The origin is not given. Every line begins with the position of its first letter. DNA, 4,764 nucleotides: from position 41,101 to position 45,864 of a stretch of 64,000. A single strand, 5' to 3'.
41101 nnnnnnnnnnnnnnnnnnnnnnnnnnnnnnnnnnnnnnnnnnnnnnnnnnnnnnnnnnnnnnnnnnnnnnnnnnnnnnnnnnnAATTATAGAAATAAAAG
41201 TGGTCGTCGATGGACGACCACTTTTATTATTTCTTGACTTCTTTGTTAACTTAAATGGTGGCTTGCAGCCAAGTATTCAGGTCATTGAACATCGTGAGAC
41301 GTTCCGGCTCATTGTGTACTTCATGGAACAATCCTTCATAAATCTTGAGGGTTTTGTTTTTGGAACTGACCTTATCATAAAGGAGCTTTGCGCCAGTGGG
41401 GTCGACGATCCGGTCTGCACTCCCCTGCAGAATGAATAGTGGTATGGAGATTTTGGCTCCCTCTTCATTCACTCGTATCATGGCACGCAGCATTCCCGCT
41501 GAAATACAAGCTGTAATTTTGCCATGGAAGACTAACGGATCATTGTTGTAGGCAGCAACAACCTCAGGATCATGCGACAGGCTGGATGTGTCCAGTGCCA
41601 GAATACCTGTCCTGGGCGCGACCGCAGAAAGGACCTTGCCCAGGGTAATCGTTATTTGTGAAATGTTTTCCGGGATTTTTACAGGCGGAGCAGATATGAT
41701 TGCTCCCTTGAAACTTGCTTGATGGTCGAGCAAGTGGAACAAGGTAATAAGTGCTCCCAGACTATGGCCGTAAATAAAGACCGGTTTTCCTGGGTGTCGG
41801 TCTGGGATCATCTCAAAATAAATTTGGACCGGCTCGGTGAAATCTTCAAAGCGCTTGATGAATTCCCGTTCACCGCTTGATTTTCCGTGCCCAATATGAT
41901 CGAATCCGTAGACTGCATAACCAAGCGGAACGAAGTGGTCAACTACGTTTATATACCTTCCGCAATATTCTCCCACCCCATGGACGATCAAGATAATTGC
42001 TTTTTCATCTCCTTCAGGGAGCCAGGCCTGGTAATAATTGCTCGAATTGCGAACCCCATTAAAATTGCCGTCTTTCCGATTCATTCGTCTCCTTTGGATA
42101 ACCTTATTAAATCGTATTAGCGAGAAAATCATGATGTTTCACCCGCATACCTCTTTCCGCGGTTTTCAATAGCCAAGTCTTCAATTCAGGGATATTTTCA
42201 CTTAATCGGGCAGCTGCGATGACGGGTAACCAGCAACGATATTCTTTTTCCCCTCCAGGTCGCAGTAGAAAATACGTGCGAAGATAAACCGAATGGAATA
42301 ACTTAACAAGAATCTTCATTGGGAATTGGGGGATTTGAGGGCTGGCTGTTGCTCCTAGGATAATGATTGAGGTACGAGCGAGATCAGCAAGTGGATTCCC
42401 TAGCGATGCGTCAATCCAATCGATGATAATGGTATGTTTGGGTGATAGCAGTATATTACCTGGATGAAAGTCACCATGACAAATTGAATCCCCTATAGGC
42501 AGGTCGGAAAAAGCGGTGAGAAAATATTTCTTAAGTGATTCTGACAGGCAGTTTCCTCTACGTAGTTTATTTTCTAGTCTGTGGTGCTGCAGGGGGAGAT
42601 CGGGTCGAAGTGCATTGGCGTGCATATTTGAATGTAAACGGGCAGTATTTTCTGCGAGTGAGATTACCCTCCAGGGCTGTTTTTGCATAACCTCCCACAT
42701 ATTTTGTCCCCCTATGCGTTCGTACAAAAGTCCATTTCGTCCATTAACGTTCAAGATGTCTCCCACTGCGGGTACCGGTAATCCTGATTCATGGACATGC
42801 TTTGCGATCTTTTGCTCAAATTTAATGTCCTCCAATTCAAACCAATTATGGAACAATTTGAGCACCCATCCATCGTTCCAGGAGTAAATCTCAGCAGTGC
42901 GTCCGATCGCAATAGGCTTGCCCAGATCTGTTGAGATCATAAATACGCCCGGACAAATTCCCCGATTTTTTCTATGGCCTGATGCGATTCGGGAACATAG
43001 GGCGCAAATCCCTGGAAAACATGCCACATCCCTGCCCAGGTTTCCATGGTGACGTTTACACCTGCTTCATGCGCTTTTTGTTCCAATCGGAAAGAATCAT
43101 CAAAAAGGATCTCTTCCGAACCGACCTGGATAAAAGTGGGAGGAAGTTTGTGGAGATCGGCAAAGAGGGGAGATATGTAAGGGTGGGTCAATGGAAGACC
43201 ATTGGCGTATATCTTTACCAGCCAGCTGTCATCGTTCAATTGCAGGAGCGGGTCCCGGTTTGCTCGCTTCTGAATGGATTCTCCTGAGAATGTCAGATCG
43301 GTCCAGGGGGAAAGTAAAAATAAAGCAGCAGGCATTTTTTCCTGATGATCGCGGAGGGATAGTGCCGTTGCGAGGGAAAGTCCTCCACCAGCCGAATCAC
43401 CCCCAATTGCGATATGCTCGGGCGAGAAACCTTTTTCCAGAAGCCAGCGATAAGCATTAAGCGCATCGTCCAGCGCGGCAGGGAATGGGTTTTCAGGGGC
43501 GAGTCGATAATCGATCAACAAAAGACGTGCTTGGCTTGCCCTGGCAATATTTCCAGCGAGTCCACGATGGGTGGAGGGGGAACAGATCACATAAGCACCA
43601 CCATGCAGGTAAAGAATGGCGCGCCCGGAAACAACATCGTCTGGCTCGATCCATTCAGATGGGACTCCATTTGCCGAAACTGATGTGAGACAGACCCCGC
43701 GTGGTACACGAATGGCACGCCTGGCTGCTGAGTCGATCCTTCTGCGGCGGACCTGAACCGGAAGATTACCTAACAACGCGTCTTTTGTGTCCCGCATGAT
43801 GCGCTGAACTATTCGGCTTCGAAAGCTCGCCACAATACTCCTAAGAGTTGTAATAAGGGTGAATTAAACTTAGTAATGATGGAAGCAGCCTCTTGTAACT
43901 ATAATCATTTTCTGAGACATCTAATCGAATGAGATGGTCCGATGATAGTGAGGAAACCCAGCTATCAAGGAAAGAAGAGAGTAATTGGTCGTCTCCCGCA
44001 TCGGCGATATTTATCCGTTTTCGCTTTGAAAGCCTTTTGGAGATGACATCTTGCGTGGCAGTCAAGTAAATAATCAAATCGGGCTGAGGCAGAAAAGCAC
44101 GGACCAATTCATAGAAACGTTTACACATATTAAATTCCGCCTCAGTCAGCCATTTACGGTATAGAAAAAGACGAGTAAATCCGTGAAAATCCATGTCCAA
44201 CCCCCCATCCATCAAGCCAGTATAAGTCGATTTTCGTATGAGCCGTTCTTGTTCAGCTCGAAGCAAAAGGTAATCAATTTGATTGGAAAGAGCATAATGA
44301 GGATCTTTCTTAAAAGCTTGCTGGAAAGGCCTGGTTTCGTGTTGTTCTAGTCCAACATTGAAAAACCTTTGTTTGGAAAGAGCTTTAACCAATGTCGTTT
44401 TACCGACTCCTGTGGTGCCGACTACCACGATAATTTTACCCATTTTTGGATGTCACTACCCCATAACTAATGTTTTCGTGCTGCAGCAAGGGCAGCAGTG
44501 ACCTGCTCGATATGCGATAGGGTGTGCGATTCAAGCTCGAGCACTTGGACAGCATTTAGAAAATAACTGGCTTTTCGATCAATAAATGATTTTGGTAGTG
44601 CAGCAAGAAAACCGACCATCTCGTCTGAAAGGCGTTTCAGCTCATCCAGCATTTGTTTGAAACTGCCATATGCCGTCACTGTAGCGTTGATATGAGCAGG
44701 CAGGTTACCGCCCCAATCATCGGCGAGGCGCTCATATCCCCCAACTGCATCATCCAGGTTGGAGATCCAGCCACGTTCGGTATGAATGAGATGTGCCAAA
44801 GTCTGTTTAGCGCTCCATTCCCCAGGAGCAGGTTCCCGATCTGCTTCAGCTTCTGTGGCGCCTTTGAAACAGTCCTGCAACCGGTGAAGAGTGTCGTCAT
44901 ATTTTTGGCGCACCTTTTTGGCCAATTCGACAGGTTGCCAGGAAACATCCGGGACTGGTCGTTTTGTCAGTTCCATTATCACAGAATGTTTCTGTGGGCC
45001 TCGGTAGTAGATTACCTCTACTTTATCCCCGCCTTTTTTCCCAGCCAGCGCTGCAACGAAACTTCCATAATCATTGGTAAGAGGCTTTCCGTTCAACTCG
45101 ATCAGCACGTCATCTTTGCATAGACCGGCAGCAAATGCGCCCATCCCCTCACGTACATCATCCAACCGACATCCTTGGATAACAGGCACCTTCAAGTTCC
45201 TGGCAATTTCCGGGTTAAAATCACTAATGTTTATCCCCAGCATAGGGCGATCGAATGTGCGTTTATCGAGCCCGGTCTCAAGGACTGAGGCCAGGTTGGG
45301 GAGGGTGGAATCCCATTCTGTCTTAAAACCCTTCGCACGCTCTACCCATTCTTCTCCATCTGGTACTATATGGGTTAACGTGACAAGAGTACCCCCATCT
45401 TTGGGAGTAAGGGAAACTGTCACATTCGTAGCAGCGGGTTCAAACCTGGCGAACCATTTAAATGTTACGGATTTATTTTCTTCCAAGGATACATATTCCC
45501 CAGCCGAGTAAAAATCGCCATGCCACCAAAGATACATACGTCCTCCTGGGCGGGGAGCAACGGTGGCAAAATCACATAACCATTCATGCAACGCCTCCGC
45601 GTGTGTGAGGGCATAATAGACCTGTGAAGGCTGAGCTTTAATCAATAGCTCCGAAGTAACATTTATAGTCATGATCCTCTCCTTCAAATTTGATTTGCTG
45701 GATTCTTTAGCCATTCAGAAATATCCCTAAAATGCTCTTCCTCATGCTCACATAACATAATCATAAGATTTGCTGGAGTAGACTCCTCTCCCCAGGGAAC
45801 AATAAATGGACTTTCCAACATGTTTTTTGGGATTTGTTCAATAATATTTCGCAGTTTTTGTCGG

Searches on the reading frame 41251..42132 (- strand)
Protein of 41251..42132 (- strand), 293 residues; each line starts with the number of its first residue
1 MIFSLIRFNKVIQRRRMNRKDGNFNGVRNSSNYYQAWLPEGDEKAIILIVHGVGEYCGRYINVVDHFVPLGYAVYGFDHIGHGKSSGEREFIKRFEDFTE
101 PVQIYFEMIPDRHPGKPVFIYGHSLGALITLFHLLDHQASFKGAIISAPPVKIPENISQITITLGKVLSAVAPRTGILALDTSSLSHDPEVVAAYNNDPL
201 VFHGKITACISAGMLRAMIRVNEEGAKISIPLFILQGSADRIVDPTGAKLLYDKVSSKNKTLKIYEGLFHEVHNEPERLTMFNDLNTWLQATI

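Call 68: search_protein_families(library=pfam, proteins=[window:41251-42132:-], max_evalue=0.0001)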
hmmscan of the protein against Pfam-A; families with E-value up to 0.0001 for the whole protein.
window:41251-42132:- (293 aa): 4 families
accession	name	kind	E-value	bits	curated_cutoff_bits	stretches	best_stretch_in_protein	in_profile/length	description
PF12146.15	Hydrolase_4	-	1.4e-73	247.6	27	1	42-277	2-239/239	Serine aminopeptidase, S33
PF00561.26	Abhydrolase_1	-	1.8e-16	61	25.8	1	46-273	2-241/245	alpha/beta hydrolase fold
PF12697.13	Abhydrolase_6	-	4.5e-08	34.5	26.3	1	47-246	1-182/217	Alpha/beta hydrolase family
PF00326.27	Peptidase_S9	-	3.9e-05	23.7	22.6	0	118-154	66-102/213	Prolyl oligopeptidase family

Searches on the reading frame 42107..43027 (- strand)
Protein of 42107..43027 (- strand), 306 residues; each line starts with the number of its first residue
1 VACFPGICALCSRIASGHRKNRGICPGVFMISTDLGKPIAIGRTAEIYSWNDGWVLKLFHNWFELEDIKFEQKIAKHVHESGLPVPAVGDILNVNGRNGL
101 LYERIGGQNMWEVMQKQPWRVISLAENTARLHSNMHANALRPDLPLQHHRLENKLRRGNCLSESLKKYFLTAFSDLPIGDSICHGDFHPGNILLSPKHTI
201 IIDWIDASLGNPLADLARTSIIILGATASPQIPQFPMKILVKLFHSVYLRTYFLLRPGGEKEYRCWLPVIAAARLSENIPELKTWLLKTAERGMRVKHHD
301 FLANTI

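Call 68: search_protein_families(library=pfam, proteins=[window:42107-43027:-], max_evalue=0.0001)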
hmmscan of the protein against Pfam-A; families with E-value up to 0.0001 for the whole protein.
window:42107-43027:- (306 aa): 2 families
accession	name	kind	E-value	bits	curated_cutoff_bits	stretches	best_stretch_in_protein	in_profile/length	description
PF01636.29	APH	-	4.6e-22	79.4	23.2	1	41-220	7-210/239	Phosphotransferase enzyme family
PF19974.5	TCAD9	-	5.9e-05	22.8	40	1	181-223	298-341/429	Ternary complex associated domain 9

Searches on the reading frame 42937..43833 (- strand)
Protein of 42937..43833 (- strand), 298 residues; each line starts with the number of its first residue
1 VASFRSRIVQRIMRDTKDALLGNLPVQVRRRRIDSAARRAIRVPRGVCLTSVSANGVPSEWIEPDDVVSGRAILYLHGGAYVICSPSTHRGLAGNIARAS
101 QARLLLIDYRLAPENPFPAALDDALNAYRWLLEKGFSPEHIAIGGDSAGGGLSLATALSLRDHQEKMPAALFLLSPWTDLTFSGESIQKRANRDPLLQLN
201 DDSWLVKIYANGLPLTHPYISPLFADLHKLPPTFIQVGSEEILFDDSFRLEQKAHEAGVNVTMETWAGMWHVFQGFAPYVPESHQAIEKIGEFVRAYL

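Call 68: search_protein_families(library=pfam, proteins=[window:42937-43833:-], max_evalue=0.0001)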
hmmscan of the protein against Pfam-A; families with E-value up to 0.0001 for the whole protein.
window:42937-43833:- (298 aa): 3 families
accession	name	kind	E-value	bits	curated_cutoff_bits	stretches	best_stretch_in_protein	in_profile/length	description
PF07859.19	Abhydrolase_3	-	4.3e-61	206.8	25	1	73-274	1-209/210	alpha/beta hydrolase fold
PF10340.15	Say1_Mug180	-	6.1e-11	42.2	21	1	71-190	123-247/374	Steryl acetyl hydrolase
PF20434.5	BD-FAE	-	2.9e-10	40.5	26.8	1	71-163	14-113/215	BD-FAE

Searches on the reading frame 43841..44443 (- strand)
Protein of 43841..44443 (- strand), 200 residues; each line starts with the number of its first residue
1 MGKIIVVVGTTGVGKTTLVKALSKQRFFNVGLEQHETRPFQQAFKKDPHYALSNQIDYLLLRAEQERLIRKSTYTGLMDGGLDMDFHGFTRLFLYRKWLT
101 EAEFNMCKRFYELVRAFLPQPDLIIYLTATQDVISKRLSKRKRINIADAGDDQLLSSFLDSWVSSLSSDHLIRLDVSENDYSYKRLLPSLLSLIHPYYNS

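Call 68: search_protein_families(library=pfam, proteins=[window:43841-44443:-], max_evalue=0.0001)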
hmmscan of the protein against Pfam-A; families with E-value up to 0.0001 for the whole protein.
window:43841-44443:- (200 aa): 2 families
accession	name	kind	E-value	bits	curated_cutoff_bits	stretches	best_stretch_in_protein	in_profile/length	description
PF01712.25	dNK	-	5.9e-16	59.3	27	1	5-145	1-147/203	Deoxynucleoside kinase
PF13238.12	AAA_18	-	1.9e-06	28.8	29.4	0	5-27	1-24/128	AAA domain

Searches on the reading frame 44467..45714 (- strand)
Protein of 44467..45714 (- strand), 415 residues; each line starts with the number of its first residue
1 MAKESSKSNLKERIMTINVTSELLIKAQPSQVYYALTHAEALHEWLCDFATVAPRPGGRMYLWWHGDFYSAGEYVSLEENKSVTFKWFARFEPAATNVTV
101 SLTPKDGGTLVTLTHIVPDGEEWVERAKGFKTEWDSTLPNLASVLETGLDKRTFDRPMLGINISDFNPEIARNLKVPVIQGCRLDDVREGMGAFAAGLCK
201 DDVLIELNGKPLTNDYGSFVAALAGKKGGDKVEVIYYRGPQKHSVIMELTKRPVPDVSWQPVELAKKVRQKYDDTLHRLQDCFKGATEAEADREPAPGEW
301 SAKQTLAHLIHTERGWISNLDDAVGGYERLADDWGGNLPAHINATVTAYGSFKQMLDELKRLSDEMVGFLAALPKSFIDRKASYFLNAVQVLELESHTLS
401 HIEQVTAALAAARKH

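Call 42: search_protein_families(library=pfam, proteins=[window:44467-45714:-], max_evalue=0.0001)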
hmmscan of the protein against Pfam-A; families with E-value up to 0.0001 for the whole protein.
window:44467-45714:- (415 aa): 3 families
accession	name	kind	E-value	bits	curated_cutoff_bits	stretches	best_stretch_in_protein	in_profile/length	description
PF08327.17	AHSA1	-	1.4e-20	74.2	22.1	1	26-146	1-125/125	Activator of Hsp90 ATPase homolog 1-like protein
PF12867.12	DinB_2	-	1.4e-12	48.6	24.8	1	272-398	2-117/128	DinB superfamily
PF13180.12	PDZ_2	-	3.8e-07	30.7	27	1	158-245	2-76/80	PDZ domain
